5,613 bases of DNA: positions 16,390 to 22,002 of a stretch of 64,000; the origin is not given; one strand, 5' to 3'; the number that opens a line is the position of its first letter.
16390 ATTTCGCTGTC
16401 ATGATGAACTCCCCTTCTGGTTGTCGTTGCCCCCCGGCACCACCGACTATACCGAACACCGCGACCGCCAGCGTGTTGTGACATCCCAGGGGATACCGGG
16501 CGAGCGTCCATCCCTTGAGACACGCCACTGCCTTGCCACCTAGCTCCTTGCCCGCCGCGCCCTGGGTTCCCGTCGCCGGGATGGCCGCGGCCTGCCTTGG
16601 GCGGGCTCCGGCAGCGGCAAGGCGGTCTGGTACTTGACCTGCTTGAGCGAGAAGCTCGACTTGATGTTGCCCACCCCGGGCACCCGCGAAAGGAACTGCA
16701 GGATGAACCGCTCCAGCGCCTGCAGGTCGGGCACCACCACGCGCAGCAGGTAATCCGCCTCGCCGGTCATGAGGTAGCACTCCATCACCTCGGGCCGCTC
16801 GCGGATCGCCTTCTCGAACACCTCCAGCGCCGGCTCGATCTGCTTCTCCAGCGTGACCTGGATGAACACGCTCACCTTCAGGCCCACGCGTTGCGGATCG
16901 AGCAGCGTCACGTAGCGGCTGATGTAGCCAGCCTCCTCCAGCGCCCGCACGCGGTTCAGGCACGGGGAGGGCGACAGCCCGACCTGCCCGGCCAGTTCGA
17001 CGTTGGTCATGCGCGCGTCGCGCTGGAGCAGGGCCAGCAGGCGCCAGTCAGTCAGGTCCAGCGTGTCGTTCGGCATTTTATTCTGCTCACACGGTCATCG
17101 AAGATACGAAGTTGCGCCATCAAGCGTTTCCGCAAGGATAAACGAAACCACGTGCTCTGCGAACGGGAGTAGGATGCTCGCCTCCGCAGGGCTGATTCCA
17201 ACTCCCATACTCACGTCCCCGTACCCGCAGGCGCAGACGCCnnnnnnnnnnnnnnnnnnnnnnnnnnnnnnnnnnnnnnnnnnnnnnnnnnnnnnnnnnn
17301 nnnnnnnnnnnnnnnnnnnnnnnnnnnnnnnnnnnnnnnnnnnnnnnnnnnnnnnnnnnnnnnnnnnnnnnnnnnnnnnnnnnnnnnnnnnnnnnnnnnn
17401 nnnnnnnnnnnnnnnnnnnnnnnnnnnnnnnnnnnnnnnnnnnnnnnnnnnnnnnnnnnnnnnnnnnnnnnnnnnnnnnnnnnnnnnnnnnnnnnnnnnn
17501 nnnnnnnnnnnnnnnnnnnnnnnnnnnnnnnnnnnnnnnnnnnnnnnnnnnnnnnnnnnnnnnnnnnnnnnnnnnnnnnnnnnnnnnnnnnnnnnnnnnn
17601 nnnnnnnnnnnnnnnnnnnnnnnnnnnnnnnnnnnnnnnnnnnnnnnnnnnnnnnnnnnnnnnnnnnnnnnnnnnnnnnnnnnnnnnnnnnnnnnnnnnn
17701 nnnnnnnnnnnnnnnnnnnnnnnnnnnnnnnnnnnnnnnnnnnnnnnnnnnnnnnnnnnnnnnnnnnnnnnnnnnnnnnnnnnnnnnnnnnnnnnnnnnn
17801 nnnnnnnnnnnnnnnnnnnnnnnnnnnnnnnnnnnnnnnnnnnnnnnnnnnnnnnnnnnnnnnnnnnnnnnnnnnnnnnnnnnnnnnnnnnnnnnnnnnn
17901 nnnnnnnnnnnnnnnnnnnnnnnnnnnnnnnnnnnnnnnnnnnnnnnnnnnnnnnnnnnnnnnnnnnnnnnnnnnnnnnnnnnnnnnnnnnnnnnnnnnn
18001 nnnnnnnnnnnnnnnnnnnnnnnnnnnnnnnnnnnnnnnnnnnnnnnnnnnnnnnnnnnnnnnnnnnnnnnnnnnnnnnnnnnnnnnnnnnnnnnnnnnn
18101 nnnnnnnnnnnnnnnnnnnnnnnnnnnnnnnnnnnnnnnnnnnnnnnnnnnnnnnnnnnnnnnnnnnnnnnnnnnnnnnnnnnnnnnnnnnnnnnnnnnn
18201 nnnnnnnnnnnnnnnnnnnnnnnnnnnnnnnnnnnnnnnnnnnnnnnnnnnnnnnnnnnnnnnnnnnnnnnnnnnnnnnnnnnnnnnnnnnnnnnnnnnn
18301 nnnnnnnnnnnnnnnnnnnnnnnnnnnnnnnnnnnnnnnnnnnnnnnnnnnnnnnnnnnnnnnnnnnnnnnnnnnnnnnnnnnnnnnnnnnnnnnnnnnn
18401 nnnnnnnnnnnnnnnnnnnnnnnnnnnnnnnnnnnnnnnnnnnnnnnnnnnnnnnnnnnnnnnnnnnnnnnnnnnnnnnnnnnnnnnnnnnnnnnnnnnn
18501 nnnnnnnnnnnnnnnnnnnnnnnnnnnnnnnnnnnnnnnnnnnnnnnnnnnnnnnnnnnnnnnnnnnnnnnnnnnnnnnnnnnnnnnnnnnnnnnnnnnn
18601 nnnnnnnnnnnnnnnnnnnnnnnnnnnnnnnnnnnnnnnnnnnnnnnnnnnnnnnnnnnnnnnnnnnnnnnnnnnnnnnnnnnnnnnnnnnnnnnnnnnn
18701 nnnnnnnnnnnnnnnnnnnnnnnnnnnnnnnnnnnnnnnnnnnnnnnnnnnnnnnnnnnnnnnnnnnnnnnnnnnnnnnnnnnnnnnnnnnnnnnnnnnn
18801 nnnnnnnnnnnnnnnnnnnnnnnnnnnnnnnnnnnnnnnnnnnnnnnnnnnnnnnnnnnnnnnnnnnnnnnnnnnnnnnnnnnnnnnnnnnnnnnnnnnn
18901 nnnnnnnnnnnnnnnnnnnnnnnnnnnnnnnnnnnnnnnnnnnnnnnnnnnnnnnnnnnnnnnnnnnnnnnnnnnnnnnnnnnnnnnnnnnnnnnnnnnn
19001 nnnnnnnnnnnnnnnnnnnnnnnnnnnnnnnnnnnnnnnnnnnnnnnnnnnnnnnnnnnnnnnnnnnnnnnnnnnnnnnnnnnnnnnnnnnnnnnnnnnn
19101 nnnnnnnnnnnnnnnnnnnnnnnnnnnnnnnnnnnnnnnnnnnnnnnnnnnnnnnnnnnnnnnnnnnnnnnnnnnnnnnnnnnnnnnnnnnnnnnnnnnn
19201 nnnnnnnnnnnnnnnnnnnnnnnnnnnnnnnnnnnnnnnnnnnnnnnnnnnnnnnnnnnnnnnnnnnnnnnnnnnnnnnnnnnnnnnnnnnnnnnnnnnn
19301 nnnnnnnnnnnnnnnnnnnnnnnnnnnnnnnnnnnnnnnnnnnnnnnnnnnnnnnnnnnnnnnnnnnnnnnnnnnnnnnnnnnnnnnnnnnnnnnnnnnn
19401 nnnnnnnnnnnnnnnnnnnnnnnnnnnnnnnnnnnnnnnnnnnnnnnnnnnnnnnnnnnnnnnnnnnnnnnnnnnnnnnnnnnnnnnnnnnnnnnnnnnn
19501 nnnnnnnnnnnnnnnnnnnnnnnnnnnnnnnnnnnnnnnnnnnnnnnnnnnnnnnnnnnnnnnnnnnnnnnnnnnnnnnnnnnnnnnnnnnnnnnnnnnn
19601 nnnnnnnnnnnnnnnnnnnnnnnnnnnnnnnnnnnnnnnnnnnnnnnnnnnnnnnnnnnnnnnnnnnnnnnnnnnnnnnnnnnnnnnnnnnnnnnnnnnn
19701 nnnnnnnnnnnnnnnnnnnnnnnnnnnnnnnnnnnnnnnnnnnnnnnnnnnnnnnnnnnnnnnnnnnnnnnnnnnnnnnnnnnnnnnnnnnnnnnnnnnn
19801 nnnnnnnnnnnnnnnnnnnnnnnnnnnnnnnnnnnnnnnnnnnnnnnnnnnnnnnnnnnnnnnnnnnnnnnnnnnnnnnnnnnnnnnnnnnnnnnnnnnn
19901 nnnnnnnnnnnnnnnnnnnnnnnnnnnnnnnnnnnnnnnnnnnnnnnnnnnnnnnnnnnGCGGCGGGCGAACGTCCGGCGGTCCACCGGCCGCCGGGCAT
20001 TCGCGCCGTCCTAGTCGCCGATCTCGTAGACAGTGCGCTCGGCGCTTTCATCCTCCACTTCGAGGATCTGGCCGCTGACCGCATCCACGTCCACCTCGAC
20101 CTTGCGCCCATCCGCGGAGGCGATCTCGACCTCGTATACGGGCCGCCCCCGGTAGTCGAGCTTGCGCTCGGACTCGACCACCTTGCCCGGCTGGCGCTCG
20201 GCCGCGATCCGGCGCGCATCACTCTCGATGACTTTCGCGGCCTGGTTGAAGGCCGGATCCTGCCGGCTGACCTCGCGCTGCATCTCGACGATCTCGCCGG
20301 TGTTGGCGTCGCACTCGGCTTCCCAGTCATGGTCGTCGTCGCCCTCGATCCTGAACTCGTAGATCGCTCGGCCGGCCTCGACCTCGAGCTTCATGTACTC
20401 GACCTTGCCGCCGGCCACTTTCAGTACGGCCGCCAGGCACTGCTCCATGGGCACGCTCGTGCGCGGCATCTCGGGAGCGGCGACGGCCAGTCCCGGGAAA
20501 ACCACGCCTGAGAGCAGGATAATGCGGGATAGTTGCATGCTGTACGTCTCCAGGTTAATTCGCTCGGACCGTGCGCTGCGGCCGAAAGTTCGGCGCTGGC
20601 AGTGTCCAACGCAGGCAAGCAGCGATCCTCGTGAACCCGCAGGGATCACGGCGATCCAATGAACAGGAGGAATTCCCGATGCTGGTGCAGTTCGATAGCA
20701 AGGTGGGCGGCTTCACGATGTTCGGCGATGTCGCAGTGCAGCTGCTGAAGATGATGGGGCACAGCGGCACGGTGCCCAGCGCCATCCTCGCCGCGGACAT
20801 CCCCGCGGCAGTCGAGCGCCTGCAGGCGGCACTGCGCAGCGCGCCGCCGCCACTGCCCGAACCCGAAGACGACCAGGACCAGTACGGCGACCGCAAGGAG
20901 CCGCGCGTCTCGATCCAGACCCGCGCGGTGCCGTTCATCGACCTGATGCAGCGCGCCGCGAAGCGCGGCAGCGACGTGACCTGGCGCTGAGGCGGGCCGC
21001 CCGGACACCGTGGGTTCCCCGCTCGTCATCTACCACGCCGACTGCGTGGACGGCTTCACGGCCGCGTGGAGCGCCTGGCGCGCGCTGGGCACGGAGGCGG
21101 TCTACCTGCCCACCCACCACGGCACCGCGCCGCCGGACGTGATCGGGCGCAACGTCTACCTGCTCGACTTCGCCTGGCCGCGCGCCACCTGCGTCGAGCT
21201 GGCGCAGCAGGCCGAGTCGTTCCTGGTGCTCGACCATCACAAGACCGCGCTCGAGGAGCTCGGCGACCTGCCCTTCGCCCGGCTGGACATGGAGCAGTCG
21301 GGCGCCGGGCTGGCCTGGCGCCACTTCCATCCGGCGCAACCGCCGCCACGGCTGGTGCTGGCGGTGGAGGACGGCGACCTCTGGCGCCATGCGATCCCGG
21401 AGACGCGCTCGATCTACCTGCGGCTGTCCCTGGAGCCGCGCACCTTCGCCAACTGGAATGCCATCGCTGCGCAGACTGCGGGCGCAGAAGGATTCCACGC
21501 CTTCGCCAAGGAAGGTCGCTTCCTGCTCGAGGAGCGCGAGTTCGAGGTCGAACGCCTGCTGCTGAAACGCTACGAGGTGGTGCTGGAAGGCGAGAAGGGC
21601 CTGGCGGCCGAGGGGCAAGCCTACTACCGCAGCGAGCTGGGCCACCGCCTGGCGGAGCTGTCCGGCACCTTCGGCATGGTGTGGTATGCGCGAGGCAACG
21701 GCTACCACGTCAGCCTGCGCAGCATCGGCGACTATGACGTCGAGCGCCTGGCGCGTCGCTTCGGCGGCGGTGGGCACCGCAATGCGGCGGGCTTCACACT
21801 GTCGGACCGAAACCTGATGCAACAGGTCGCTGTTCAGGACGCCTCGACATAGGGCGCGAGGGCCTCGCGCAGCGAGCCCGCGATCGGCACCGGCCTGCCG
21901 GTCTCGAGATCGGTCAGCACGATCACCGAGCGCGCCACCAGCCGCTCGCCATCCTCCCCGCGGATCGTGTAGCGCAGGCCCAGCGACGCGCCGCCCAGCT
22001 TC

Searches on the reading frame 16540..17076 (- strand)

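Call 57: search_protein_families(library=pfam, proteins=[window:16540-17076:-], max_evalue=0.001)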
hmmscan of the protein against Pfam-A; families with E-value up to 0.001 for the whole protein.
window:16540-17076:- (178 aa): 5 families
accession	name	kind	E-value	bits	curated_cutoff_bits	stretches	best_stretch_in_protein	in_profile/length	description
PF01037.27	AsnC_trans_reg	-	1.1e-25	89.7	25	1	72-146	1-73/73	Lrp/AsnC ligand binding domain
PF13412.12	HTH_24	-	1.3e-18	66.7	21.9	1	6-52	1-47/48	Winged helix-turn-helix DNA-binding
PF13404.12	HTH_AsnC-type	-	1.5e-16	60.4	27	1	6-47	1-42/42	AsnC-type helix-turn-helix domain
PF01047.28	MarR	-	8.8e-06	26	24.6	1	8-55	3-50/59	MarR family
PF13545.12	HTH_Crp_2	-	0.00047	20.5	27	0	21-63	21-66/70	Crp-like helix-turn-helix domain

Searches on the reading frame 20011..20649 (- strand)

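Call 36: search_protein_families(library=pfam, proteins=[window:20011-20649:-], max_evalue=0.001)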
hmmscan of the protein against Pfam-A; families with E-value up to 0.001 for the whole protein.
window:20011-20649:- (212 aa): 2 families
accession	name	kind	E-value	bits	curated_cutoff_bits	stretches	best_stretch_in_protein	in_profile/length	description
PF03413.25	PepSY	-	1e-27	96.7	24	2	142-199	4-60/60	Peptidase propeptide and YPEB domain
PF13670.12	PepSY_2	-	4.2e-06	27.1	24.3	0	172-197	56-81/83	Peptidase propeptide and YPEB domain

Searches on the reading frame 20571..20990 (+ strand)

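Call 36: search_protein_families(library=pfam, proteins=[window:20571-20990:+], max_evalue=0.001)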
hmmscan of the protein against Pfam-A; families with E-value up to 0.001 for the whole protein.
window:20571-20990:+ (139 aa): 1 family
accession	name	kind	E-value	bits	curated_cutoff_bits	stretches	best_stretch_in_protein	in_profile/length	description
PF08895.16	DUF1840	-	3.6e-28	98.4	25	1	37-138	1-108/108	Domain of unknown function (DUF1840)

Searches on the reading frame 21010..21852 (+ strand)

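Call 36: search_protein_families(library=pfam, proteins=[window:21010-21852:+], max_evalue=0.001)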
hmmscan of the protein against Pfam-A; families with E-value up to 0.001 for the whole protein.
window:21010-21852:+ (280 aa): 1 family
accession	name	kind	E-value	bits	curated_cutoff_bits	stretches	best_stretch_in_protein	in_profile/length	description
PF02272.25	DHHA1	-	4.4e-08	34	25.9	1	224-270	36-89/102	DHHA1 domain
